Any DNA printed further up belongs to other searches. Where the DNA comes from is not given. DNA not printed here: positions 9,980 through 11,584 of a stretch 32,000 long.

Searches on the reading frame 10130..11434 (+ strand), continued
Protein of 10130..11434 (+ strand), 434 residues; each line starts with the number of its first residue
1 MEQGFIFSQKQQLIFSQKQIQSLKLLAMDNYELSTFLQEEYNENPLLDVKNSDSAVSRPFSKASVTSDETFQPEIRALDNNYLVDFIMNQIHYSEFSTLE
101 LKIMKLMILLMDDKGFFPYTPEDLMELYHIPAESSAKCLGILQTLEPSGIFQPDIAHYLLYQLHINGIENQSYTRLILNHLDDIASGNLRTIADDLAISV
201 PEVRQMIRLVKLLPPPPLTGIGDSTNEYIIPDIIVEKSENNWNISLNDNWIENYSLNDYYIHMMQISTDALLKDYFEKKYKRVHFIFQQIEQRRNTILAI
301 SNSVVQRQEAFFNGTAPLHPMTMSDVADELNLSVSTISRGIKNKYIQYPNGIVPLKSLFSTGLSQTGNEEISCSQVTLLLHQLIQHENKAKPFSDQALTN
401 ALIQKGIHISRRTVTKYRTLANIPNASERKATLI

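Call 47: find_encoding_contigs(protein=P0020, flank=8000, max_places=1)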
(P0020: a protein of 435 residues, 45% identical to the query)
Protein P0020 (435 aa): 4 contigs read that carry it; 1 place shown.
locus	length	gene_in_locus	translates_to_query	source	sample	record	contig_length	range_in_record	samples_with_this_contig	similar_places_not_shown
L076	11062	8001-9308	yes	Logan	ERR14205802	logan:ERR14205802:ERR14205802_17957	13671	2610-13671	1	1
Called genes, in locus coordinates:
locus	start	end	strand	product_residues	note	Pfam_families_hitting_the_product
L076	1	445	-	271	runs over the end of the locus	PF03613:EIID-AGA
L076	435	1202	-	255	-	PF03609:EII-Sor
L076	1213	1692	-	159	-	PF03830:PTSIIB_sorb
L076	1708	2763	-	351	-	PF08240:ADH_N, PF16912:Glu_dehyd_C, PF00107:ADH_zinc_N, PF13602:ADH_zinc_N_2 (weak)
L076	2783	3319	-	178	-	PF01261:AP_endonuc_2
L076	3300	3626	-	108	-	-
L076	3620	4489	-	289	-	PF01116:F_bP_aldolase, PF05690:ThiG (faint)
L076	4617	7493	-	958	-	PF00158:Sigma54_activat, PF00004:AAA (weak), PF07728:AAA_5, PF13401:AAA_22 (weak), PF14532:Sigma54_activ_2 (weak), PF25601:AAA_lid_14 (faint), PF00874:PRD (weak), PF00874:PRD, +1 more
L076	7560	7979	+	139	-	PF03610:EIIA-man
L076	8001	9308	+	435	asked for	PF00309:Sigma54_AID, PF04963:Sigma54_CBD, PF04552:Sigma54_DBD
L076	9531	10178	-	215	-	PF00037:Fer4 (weak), PF12797:Fer4_2 (weak), PF12837:Fer4_6, PF13237:Fer4_10 (weak), PF14697:Fer4_21, PF12838:Fer4_7, PF13187:Fer4_9 (weak), PF27217:AF_0155, +2 more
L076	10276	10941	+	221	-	PF00027:cNMP_binding, PF13545:HTH_Crp_2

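Call 57: find_homologous_proteins(query=L063:11-796:+, max_evalue=1e-20)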
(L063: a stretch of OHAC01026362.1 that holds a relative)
Query L063:11-796:+ (262 aa): 40 proteins with E <= 1e-20 among 537 candidates.
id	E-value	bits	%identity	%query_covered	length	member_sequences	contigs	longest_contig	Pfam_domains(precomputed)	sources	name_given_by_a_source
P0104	2.1e-145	501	100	89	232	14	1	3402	PF00874.26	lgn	-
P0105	3.9e-118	411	73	100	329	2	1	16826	PF00874.26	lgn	-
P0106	2.2e-106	373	99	67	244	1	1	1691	PF06574.19,PF00874.26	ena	-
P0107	7.5e-99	348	64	95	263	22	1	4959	PF00874.26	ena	-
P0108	1.0e-92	328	58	100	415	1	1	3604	PF00874.26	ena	-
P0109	1.6e-90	321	57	100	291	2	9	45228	PF00874.26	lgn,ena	-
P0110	4.6e-89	316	57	100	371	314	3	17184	PF00874.26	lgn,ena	-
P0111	5.0e-86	306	57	95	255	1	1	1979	PF00874.26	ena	-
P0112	3.4e-83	297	57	95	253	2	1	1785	PF00874.26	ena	-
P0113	1.8e-80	288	55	100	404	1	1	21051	PF03610.22,PF00874.26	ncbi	ncbi:MAG: PRD domain-containing protein, partial [Erysipelotrichaceae bacterium]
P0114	4.3e-69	251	46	95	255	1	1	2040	PF00874.26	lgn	-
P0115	3.1e-63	232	59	68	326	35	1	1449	-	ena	-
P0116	1.1e-60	223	58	66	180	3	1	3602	PF00874.26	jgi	-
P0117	1.7e-60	223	43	95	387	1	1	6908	PF03610.22,PF00874.26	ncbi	ncbi:MAG: PRD domain-containing protein, partial [Anaerorhabdus sp.]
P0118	1.9e-54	203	60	62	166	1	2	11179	PF00874.26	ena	-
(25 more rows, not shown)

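Call 58: search_protein_families(library=ncbifam, proteins=[window:10130-11434:+], max_evalue=0.00001)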
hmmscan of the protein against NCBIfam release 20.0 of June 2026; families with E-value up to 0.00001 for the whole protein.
window:10130-11434:+ (434 aa): 7 families
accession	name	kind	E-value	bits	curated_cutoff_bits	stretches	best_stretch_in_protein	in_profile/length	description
TIGR02395.1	rpoN_sigma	equivalog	2.3e-102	343.2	277.35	1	9-430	1-434/434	RNA polymerase factor sigma-54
NF004595.0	PRK05932.1-2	equivalog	8.6e-78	262.3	513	1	67-431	109-482/484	RNA polymerase factor sigma-54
NF009118.0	PRK12469.1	subfamily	1.9e-71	241.4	396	1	66-430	108-479/483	RNA polymerase factor sigma-54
NF004596.0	PRK05932.1-3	subfamily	3.9e-70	237.3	499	2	67-430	139-505/515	RNA polymerase factor sigma-54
NF004598.0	PRK05932.1-5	equivalog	1.4e-61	208.8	621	1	65-431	130-503/504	RNA polymerase factor sigma-54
NF004597.0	PRK05932.1-4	equivalog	2.3e-57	194.5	817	1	81-431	118-475/477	RNA polymerase factor sigma-54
NF004602.0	PRK05932.2-4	equivalog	3.1e-56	191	506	1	15-431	15-410/416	RNA polymerase factor sigma-54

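Call 59: find_encoding_contigs(protein=P0104, flank=4000, max_places=3)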
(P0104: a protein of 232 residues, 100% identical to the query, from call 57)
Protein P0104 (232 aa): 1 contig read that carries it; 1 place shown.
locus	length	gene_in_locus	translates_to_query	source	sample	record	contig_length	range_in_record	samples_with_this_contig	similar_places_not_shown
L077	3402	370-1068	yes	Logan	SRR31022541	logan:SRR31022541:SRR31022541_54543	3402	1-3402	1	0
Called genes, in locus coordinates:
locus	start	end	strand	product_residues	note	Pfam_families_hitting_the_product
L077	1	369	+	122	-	?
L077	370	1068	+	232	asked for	PF00874:PRD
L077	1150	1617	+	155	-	PF03830:PTSIIB_sorb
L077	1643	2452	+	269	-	PF03609:EII-Sor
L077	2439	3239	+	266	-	PF03613:EIID-AGA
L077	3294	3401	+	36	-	?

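Call 60: find_encoding_contigs(protein=P0105, flank=5000, max_places=1)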
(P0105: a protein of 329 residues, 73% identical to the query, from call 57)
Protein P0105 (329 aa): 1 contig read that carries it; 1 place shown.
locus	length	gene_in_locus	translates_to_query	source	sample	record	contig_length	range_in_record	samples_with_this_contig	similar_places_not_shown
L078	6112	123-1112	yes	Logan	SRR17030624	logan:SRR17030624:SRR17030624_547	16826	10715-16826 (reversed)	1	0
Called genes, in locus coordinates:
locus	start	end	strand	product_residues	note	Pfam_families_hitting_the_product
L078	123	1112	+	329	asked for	PF00874:PRD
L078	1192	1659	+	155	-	PF03830:PTSIIB_sorb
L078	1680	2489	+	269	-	PF03609:EII-Sor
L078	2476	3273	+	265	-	PF03613:EIID-AGA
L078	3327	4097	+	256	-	PF00702:Hydrolase (faint), PF08282:Hydrolase_3, PF05116:S6PP (weak)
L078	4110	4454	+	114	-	-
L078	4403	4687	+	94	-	-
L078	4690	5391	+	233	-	PF01182:Glucosamine_iso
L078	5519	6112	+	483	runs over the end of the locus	PF03816:LytR_cpsA_psr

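Call 82: find_encoding_contigs(protein=P0027, flank=8000, max_places=1)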
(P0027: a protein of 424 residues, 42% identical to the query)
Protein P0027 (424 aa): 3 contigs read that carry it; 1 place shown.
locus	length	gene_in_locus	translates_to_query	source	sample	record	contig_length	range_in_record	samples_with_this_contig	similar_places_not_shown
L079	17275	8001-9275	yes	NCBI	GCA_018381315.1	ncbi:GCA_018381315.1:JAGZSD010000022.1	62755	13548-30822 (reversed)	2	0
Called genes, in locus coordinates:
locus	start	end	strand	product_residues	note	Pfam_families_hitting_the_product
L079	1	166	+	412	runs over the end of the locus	PF00909:Ammonium_transp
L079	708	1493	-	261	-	PF06691:DUF1189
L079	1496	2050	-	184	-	PF01965:DJ-1_PfpI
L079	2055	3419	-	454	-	PF01235:Na_Ala_symp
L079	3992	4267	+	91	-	PF08922:DUF1905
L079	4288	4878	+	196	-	PF00881:Nitroreductase, PF14512:TM1586_NiRdase (faint)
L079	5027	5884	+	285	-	PF00165:HTH_AraC (faint), PF12833:HTH_18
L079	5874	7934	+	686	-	PF13361:UvrD_C (faint), PF13245:AAA_19 (faint), PF00580:UvrD-helicase (faint), PF01443:Viral_helicase1 (faint), PF13538:UvrD_C_2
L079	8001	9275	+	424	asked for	PF00309:Sigma54_AID, PF04963:Sigma54_CBD, PF04552:Sigma54_DBD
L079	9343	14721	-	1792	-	PF18998:Flg_new_2 (faint), PF09479:Flg_new (weak)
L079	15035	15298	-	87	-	PF00381:PTS-HPr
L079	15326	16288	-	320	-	PF00248:Aldo_ket_red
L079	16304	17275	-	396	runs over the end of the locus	PF01232:Mannitol_dh, PF08125:Mannitol_dh_C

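Call 85: search_dna_similar(query=window:10130-11434:+, collection=plasmids, mode=protein, max_rows=15, max_evalue=1e-20)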
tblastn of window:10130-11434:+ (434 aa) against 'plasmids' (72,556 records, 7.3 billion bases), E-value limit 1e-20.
Records with a match: 349; places in all: 350; records where one place covers at least 80% of the query: 112.
Best place of each record, by identity: <60% 349.
By first word of the organism name: Ralstonia 137; Rhizobium 100; Sinorhizobium 15; Sphingobium 12; Mesorhizobium 8; Bradyrhizobium 8; Burkholderia 7; Azospirillum 7; Acinetobacter 5; Escherichia 4; and 35 more.
By predicted mobility (MOB-suite, as given by PLSDB): mobilizable 122; non-mobilizable 115; conjugative 112.
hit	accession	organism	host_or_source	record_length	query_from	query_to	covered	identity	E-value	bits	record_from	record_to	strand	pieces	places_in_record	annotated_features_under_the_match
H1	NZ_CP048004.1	Lacticaseibacillus paracasei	Canine,Single cell,Canine feces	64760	1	430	99%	30.6%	8e-33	139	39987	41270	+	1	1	rpoN: RNA polymerase factor sigma-54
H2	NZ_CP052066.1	Lacticaseibacillus paracasei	Homo sapiens,whole organism,feces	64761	1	430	99%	30.6%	8e-33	139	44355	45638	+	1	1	rpoN: RNA polymerase factor sigma-54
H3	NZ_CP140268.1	Priestia megaterium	Single cell,ginseng rhizosphere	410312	1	430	99%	30.0%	1e-44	173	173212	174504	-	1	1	rpoN: RNA polymerase factor sigma-54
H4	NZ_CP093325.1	Bacillus sp. N5-665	whole organism,peat soil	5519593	9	430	97%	30.1%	1e-49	188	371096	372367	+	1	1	none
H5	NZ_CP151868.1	Bacillus thuringiensis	tobacco,mixed culture,leaves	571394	9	430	97%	30.1%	3e-49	187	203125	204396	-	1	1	rpoN: RNA polymerase factor sigma-54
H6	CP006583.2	Mesorhizobium huakuii 7653R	Rice field soil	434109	1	430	99%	28.8%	1e-44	173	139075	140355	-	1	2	rpoN: RNA polymerase factor sigma-54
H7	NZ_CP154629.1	Acetoanaerobium noterae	cell culture,Sludge of a digestion ...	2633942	1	430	99%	28.8%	1e-58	214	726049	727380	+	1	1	none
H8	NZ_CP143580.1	Enterococcus faecalis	Homo sapiens,bacterial isolate,sonicate ...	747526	6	430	98%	29.0%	6e-44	171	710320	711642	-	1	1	rpoN: RNA polymerase factor sigma-54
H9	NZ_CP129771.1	Klebsiella pneumoniae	Homo sapiens,whole organism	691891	1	430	99%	28.5%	2e-47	182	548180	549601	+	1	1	rpoN: RNA polymerase factor sigma-54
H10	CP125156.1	Klebsiella pneumoniae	-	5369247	1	430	99%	28.5%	2e-47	182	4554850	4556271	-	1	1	rpoN: RNA polymerase factor sigma-54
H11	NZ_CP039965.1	Pseudorhodobacter turbinis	single bacterial isolate,Turban shell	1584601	1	430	99%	28.3%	3e-37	152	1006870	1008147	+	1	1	record has no annotation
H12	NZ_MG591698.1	Escherichia coli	Homo sapiens,feces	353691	1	430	99%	28.1%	4e-48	184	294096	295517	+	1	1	rpoN: RNA polymerase factor sigma-54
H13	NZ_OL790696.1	Escherichia coli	-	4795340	1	430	99%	28.1%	4e-48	184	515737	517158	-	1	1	none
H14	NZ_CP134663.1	Escherichia coli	Larus michahellis,bacteria,cloaca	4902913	1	430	99%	28.1%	4e-48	184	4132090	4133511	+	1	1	none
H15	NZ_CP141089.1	Escherichia coli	Homo sapiens,Infected Human Urine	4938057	1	430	99%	28.1%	4e-48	184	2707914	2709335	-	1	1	none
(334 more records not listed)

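Call 86: get_annotated_region(hit=H1, flank=9000)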
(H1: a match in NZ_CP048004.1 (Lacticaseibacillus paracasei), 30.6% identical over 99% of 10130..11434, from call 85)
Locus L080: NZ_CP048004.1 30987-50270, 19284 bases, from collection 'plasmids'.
description: Lacticaseibacillus paracasei strain CACC 566 plasmid p1CACC566, complete sequence
organism: Lacticaseibacillus paracasei (NCBI taxid 1597)
taxonomy: Bacteria; Bacillota; Bacilli; Lactobacillales; Lactobacillaceae; Lacticaseibacillus; Lacticaseibacillus paracasei
host: -; source: Canine,Single cell,Canine feces; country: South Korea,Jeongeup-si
typing (MOB-suite, as given by PLSDB): mobilizable; relaxase MOBP
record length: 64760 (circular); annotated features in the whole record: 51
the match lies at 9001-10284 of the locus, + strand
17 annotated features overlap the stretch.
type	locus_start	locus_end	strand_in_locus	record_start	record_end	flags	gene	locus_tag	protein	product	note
CDS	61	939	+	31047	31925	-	lacT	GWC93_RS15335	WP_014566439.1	transcription antiterminator LacT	GO:0045893 - positive regulation of DNA-templated transcription [Evidence IEA]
CDS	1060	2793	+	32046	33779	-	-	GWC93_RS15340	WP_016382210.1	lactose-specific PTS transporter subunit EIIC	GO:0009401 - phosphoenolpyruvate-dependent sugar phosphotransferase system [Evidence IEA]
CDS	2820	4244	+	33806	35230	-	lacG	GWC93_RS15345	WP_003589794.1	6-phospho-beta-galactosidase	GO:0006012 - galactose metabolic process [Evidence IEA]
CDS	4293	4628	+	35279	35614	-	-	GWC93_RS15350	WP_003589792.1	PTS lactose/cellobiose transporter subunit IIA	-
CDS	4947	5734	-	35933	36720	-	-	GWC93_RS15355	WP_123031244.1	IS5 family transposase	-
CDS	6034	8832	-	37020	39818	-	-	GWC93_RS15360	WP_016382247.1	sigma 54-interacting transcriptional regulator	GO:0006355 - regulation of DNA-templated transcription [Evidence IEA]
CDS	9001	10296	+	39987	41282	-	rpoN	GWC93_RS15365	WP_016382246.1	RNA polymerase factor sigma-54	GO:0006352 - DNA-templated transcription initiation [Evidence IEA]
CDS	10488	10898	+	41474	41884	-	-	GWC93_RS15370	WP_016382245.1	PTS protein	-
CDS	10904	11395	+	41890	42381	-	-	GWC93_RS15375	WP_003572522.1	PTS sugar transporter subunit IIB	GO:0008643 - carbohydrate transport [Evidence IEA]; GO:0009401 - phosphoenolpyruvate-dependent sugar phosphotransferase ...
CDS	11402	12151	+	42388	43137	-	-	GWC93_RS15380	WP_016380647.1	PTS sugar transporter subunit IIC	GO:0034219 - carbohydrate transmembrane transport [Evidence IEA]; GO:0009401 - phosphoenolpyruvate-dependent sugar ...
CDS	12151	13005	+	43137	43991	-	-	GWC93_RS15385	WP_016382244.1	PTS system mannose/fructose/sorbose family transporter subunit IID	GO:0008643 - carbohydrate transport [Evidence IEA]; GO:0009401 - phosphoenolpyruvate-dependent sugar phosphotransferase ...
CDS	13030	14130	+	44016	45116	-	-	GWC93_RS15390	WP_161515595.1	DgaE family pyridoxal phosphate-dependent ammonia lyase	-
CDS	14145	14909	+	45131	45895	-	-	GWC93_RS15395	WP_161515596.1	KDGP aldolase family protein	-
CDS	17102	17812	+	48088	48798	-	-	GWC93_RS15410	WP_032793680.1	GntR family transcriptional regulator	-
CDS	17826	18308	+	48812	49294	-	agaB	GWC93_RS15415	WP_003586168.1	PTS galactosamine transporter subunit IIB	-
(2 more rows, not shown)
